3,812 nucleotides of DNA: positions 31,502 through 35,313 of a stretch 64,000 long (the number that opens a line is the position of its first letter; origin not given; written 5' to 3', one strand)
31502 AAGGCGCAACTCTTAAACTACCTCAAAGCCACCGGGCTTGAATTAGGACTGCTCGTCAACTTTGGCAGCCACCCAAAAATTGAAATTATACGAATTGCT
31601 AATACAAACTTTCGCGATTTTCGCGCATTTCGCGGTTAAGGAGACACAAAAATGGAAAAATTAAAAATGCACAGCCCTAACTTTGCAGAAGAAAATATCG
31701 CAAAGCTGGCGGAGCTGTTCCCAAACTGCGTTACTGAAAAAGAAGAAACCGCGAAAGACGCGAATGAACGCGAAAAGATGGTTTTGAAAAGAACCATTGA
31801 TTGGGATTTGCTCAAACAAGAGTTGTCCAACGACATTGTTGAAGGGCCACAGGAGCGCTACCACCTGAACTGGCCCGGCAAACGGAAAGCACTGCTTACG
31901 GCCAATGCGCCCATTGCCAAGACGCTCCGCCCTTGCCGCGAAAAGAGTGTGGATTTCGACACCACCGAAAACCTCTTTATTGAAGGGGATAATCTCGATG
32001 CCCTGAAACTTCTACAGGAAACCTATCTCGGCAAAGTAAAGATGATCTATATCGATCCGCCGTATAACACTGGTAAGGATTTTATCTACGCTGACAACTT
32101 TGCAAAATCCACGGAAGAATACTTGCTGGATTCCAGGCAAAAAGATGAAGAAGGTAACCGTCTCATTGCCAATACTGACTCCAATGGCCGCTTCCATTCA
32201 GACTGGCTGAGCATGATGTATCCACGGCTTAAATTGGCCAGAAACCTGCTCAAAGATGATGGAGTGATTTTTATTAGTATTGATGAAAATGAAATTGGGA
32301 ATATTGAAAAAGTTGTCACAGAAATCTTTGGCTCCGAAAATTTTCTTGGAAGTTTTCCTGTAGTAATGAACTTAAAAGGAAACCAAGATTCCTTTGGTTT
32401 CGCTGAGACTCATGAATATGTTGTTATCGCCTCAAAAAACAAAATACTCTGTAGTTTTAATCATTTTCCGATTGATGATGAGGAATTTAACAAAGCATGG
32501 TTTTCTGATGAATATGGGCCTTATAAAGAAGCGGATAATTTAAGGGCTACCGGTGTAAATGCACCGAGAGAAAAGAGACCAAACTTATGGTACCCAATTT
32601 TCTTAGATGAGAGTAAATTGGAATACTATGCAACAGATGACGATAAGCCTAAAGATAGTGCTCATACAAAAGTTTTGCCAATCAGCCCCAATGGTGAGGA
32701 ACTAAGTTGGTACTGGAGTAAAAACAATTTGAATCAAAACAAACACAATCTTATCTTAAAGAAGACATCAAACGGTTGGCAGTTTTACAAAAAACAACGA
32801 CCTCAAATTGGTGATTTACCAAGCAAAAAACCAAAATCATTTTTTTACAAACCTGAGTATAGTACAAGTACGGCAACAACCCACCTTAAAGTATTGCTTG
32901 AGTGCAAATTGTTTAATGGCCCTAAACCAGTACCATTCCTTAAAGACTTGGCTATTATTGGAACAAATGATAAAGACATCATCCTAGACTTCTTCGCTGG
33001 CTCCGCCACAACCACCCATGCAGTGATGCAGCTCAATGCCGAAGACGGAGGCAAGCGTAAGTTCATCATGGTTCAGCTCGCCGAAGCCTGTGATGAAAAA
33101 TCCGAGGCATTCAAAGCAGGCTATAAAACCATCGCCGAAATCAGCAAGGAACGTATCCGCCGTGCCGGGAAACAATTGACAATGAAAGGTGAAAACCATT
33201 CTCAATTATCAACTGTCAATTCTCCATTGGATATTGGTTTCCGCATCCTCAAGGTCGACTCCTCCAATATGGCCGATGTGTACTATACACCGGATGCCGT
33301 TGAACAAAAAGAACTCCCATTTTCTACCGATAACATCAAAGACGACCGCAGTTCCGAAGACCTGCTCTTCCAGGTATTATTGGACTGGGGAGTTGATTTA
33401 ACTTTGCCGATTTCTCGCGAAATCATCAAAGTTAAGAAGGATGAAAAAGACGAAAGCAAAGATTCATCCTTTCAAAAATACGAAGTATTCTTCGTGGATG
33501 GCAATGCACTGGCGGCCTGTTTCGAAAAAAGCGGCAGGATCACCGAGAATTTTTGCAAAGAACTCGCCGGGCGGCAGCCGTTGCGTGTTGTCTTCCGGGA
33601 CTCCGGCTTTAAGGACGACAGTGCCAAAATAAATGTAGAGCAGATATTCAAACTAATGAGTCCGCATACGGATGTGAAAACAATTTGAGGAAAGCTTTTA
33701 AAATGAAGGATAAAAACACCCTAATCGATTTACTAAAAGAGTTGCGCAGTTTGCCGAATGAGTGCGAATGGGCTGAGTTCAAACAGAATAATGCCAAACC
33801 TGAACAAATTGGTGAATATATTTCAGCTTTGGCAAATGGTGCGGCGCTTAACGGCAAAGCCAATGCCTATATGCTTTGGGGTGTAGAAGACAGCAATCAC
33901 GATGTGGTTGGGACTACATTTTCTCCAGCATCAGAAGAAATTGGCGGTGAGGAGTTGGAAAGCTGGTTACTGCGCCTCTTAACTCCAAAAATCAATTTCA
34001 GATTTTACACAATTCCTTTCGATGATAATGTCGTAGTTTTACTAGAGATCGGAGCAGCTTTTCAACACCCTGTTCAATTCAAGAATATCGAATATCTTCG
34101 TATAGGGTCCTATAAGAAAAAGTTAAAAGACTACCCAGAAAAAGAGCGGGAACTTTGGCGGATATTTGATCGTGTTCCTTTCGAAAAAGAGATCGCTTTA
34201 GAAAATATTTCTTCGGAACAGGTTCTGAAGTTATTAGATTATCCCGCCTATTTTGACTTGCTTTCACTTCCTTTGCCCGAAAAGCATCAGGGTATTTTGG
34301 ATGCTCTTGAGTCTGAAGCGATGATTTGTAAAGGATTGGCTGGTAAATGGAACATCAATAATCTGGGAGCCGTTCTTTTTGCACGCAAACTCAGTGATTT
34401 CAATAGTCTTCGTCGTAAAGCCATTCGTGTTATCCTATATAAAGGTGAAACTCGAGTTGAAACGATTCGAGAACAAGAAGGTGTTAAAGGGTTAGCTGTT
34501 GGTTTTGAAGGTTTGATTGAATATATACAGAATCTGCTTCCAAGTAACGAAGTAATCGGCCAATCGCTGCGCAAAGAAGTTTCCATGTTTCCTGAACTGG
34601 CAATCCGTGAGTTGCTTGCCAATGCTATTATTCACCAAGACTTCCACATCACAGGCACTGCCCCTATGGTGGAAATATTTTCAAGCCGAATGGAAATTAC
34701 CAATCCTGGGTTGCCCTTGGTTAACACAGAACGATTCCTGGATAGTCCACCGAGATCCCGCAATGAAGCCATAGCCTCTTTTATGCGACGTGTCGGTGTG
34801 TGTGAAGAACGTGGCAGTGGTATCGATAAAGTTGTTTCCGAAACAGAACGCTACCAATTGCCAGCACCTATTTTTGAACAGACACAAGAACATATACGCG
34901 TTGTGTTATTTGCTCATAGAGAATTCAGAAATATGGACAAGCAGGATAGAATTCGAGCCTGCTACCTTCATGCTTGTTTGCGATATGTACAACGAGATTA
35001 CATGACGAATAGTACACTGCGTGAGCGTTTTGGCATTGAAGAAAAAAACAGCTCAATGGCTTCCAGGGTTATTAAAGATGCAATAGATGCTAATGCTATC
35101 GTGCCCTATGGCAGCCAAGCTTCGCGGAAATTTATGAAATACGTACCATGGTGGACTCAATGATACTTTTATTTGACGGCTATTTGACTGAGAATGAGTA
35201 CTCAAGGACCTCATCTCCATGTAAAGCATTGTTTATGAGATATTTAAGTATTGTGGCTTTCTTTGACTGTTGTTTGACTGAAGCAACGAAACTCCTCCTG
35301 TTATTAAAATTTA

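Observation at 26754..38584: Extended Type III-like operon: HTH / SNF2 helicase / DUF4391 / Mod / AlbA_2-HATPase / Res. Candidate multi-component defence system that fits no named system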

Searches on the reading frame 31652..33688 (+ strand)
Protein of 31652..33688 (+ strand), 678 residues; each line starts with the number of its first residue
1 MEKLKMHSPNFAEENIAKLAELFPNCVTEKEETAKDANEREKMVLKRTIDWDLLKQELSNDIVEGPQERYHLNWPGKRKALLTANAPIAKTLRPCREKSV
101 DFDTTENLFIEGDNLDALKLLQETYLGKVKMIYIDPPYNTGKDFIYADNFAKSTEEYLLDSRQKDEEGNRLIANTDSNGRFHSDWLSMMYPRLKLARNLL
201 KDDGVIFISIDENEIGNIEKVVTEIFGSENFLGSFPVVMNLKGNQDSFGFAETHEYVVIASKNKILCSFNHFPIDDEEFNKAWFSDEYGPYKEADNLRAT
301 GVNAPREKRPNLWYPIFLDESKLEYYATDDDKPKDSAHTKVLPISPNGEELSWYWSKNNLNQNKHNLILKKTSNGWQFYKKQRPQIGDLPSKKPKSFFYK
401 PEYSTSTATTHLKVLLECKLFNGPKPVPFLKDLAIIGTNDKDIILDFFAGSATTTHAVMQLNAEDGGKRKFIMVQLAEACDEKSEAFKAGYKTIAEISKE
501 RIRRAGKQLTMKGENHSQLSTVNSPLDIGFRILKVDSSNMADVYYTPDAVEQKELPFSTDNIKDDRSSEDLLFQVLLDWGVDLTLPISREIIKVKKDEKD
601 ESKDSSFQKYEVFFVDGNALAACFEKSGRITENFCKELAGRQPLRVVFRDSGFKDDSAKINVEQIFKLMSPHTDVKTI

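Call 3: search_protein_families(library=pfam, proteins=[window:31652-33688:+], max_evalue=0.01)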
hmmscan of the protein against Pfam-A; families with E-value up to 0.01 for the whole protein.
window:31652-33688:+ (678 aa): 1 family
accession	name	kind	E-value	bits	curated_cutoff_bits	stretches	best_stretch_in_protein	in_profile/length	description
PF01555.25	N6_N4_Mtase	-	2.6e-35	122.8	26.7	1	129-474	1-209/221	DNA methylase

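Call 4: search_protein_families(library=padloc, proteins=[window:31652-33688:+], max_evalue=0.001)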
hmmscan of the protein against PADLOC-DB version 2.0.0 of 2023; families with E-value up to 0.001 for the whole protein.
window:31652-33688:+ (678 aa): 26 families (the best 25 are shown)
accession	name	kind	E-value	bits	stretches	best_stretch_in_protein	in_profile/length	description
PDLC03634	MTase_III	-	1.5e-216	719.1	1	1-677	2-620/621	Type III methyltransferase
PDLC03641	MTase_III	-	2.3e-107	358.2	1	15-563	18-519/657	Type III methyltransferase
PDLC03637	MTase_III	-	2.8e-85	284.9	2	42-277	60-278/513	Type III methyltransferase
PDLC03644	MTase_III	-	2.3e-76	255.7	1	72-483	4-388/542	Type III methyltransferase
PDLC03642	MTase_III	-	1.6e-53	180.2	3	355-478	277-399/528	Type III methyltransferase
PDLC03640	MTase_III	-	2.2e-49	166.4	2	96-260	35-196/654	Type III methyltransferase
PDLC03635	MTase_III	-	2.8e-47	159.8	2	178-462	260-552/708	Type III methyltransferase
PDLC03636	MTase_III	-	1.6e-45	154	2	181-481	92-398/575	Type III methyltransferase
PDLC03639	MTase_III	-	2.5e-42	143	2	105-330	86-282/639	Type III methyltransferase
PDLC03646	MTase_III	-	9.6e-33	111.1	3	398-482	743-830/1057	Type III methyltransferase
PDLC03638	MTase_III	-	1.5e-29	100.9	2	182-478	428-667/816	Type III methyltransferase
PDLC03645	MTase_III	-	7.8e-29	98.3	3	418-490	462-537/709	Type III methyltransferase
PDLC03354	MTase_II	-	2.2e-28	97.4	1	68-288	23-234/425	Type II methyltransferase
PDLC03278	MTase_II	-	3.6e-27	93.8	2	182-266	43-125/390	Type II methyltransferase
PDLC03643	MTase_III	-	1.6e-25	88.1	2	189-264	1-76/465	Type III methyltransferase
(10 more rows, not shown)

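Call 5: search_protein_families(library=ncbifam, proteins=[window:31652-33688:+], max_evalue=0.001)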
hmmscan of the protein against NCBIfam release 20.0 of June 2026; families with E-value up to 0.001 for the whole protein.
window:31652-33688:+ (678 aa): 2 families
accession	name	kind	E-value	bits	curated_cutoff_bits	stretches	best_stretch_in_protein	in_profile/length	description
NF008572.0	PRK11524.1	equivalog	4.9e-11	42.3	292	1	101-157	9-61/294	adenine-specific DNA-methyltransferase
NF050803.1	DnaMtaseCcrMCaul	equivalog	1.2e-05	24.4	830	0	412-462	177-227/350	adenine-specific DNA-methyltransferase CcrM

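Call 108: search_solved_structures(query=window:31652-33688:+, max_evalue=0.001, show_alignments=0)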
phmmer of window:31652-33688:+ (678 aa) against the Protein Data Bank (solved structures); distinct sequences matched with E-value up to 0.001: 3.
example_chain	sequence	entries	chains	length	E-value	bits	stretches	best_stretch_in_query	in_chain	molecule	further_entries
6k0w_B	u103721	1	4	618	4.4e-61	210.2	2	69-298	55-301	Adenine specific DNA methyltransferase (Mod)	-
4zcf_A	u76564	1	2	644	4.2e-59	203.7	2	62-313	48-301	Restriction endonuclease EcoP15I, modification subunit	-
7dsu_A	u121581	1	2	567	7.5e-45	156.6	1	104-475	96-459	Mbo45V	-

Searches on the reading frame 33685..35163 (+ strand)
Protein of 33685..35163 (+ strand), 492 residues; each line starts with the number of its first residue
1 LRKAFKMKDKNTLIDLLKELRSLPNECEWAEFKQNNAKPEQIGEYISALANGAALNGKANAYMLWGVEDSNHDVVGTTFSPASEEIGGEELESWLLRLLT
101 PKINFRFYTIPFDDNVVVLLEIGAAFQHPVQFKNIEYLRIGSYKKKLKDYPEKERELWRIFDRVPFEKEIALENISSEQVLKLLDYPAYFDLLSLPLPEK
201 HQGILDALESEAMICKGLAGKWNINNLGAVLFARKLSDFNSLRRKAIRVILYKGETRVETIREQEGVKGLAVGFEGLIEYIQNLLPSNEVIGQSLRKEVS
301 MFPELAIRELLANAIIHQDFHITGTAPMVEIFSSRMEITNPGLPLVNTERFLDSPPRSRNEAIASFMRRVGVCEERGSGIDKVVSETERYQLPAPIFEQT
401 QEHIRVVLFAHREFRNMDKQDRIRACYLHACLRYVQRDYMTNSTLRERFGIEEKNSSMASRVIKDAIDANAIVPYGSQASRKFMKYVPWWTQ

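Call 3: search_protein_families(library=pfam, proteins=[window:33685-35163:+], max_evalue=0.01)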
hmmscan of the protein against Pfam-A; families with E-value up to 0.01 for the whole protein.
window:33685-35163:+ (492 aa): 2 families
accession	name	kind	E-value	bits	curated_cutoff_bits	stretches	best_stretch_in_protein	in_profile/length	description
PF13749.12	HATPase_c_4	-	9.3e-23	80.5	26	1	324-408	1-89/89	Putative ATP-dependent DNA helicase recG C-terminal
PF04326.19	SLFN_AlbA_2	-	3.4e-17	63.5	25.3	1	26-147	1-117/118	Schlafen, AlbA_2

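Call 4: search_protein_families(library=padloc, proteins=[window:33685-35163:+], max_evalue=0.001)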
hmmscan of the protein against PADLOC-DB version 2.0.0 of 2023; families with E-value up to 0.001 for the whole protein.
window:33685-35163:+ (492 aa): 2 families
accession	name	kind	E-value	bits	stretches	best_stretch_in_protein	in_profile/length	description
PDLC02402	Aga_SIR2-PNTD1-PNTD2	-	1.6e-05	21.2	1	293-342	433-481/876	Class I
PDLC02418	Aga_SIR2-Kinase-PNTD1-PNTD2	-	0.00058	16.2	0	295-342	313-359/756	Class I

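Call 5: search_protein_families(library=ncbifam, proteins=[window:33685-35163:+], max_evalue=0.001)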
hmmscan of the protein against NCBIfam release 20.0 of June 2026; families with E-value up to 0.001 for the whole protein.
window:33685-35163:+ (492 aa): 0 families

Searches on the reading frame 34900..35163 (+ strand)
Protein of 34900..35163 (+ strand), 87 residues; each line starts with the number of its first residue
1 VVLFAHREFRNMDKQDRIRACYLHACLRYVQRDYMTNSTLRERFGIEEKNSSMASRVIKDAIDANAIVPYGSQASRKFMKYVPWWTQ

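Call 94: search_protein_families(library=pfam, proteins=[window:34900-35163:+], max_evalue=1)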
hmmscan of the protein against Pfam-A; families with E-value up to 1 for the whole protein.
window:34900-35163:+ (87 aa): 2 families
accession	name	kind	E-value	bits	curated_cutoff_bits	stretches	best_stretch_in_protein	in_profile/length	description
PF23190.1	LHD_TRPY1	-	0.05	13.5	27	1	31-82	98-150/180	TRPY1 N-terminal linker helical domain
PF19935.4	DUF6398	-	0.085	13.6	27.2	1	31-66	64-99/106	Domain of unknown function (DUF6398)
